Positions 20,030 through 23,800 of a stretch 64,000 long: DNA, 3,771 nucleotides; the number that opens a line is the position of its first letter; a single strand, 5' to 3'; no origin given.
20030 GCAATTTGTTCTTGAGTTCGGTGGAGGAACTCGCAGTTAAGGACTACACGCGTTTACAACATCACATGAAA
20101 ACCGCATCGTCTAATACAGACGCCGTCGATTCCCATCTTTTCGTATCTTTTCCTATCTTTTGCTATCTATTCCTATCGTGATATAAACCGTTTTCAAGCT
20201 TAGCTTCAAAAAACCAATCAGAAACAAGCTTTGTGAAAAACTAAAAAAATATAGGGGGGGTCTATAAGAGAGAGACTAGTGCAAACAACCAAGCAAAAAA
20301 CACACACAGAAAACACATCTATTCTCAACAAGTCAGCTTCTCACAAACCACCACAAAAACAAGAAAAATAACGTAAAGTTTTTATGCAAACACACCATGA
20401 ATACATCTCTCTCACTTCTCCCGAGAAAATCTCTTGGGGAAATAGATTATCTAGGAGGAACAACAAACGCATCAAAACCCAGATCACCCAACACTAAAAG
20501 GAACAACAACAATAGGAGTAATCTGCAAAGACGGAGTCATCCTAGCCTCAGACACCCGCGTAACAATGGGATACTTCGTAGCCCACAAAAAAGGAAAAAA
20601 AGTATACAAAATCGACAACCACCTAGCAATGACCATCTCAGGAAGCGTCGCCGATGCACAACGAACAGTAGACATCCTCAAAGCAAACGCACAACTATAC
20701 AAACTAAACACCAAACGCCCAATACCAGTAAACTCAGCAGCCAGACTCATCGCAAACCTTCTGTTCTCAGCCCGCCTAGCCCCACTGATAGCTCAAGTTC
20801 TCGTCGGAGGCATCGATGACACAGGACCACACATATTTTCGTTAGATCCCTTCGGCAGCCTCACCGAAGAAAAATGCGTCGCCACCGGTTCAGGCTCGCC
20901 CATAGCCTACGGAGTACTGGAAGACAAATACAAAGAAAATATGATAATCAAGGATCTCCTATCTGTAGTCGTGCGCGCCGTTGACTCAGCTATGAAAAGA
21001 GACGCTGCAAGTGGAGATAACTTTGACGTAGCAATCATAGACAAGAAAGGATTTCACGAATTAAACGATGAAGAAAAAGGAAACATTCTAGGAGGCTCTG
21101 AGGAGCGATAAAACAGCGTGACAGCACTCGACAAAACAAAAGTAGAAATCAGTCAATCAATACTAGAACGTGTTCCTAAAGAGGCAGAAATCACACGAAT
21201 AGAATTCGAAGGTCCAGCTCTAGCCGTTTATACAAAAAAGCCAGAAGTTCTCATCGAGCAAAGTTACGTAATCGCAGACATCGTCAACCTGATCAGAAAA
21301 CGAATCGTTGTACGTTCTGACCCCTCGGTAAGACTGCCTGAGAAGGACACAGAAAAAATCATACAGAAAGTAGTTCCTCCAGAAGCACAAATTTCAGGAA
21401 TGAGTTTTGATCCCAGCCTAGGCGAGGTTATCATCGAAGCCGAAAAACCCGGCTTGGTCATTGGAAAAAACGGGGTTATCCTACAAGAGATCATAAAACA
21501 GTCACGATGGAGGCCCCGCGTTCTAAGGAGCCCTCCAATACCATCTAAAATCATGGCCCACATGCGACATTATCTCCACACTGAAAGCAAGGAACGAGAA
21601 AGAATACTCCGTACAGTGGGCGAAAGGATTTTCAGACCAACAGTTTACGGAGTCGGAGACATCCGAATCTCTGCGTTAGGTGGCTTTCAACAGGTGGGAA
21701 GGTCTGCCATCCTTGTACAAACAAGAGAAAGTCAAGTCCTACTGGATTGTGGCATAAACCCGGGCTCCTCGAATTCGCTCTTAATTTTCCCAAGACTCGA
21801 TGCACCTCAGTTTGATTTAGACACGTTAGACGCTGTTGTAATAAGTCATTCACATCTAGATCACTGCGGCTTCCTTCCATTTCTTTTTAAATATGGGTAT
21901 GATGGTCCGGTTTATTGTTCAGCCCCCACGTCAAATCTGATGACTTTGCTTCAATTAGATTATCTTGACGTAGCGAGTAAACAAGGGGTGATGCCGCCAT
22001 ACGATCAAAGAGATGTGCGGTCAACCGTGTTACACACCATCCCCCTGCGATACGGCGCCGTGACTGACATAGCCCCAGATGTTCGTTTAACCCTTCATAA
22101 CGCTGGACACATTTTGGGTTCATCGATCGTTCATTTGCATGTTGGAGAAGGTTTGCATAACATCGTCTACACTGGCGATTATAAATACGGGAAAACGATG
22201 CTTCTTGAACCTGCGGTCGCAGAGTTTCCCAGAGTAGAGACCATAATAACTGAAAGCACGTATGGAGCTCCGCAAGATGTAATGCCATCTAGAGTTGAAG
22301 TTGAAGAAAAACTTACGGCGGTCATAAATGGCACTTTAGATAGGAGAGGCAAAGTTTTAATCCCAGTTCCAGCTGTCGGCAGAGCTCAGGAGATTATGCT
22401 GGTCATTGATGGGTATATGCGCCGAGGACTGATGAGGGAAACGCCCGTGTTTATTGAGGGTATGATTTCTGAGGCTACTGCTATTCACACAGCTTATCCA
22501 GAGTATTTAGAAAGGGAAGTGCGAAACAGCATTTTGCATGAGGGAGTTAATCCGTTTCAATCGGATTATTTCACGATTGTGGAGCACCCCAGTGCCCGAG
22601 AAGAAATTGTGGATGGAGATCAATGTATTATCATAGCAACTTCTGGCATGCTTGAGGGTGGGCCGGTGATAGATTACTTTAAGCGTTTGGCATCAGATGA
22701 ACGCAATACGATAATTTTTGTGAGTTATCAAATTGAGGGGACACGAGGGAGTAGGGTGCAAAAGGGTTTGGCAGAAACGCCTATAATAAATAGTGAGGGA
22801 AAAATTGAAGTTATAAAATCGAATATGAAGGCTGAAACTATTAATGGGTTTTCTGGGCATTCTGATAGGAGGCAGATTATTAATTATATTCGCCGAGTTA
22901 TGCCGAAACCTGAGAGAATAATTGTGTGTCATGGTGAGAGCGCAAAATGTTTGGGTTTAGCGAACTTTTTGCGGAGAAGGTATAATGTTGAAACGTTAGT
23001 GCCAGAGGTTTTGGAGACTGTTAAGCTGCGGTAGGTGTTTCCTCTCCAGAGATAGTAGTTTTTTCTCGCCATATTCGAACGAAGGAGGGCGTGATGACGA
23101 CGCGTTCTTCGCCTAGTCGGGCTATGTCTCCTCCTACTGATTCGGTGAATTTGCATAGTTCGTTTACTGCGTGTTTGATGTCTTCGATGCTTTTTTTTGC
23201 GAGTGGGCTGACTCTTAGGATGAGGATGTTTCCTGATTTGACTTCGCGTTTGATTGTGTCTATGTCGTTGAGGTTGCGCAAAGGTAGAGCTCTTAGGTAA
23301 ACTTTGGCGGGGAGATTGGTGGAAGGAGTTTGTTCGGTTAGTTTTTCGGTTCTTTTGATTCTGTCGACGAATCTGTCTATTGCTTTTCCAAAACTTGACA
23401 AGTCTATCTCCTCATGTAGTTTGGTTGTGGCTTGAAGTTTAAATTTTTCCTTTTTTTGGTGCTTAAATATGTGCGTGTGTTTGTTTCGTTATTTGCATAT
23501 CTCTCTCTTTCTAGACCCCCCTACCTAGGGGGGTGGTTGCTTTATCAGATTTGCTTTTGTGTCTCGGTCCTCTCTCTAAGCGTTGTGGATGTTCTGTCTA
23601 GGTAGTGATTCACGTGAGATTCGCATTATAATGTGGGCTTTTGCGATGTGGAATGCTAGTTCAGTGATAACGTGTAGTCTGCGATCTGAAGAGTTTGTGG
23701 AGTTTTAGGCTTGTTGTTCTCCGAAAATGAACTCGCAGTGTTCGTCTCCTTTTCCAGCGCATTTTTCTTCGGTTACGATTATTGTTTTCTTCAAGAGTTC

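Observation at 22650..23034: The skew zone of the sepF promoter runs on into the 3' end of the convergent aCPSF1 gene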

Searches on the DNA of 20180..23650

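Call 70: search_rna_families(source=window, start=20180, end=23650, threshold=evalue, max_evalue=1)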
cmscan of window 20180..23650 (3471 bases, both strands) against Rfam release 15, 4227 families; matches with E-value up to 1: 2.
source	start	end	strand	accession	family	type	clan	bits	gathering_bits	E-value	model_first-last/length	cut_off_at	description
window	23466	23546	+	RF01772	rnk_pseudo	Cis-reg; leader;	-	24.9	55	0.33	1-108/108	no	Pseudomonas rnk leader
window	22199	22258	-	RF01556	TB9Cs3H2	Gene; snRNA; snoRNA; HACA-box;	-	21.7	50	0.25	3-58/63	no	Trypanosomatid snoRNA TB9Cs3H2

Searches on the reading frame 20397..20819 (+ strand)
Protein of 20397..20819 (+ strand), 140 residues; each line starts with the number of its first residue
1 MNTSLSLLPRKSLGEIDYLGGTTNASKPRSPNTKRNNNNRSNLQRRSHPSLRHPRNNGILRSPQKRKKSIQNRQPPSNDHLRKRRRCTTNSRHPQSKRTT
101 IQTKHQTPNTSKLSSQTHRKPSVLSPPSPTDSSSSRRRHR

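Call 76: search_protein_families(library=pfam, proteins=[window:20397-20819:+], max_evalue=0.01)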
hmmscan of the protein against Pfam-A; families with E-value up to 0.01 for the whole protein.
window:20397-20819:+ (140 aa): 0 families

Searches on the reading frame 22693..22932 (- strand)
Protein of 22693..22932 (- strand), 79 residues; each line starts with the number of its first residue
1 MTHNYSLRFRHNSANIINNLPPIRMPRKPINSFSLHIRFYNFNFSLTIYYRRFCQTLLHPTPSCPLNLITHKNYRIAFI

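Call 76: search_protein_families(library=pfam, proteins=[window:22693-22932:-], max_evalue=0.01)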
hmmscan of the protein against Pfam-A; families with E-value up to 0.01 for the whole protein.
window:22693-22932:- (79 aa): 0 families
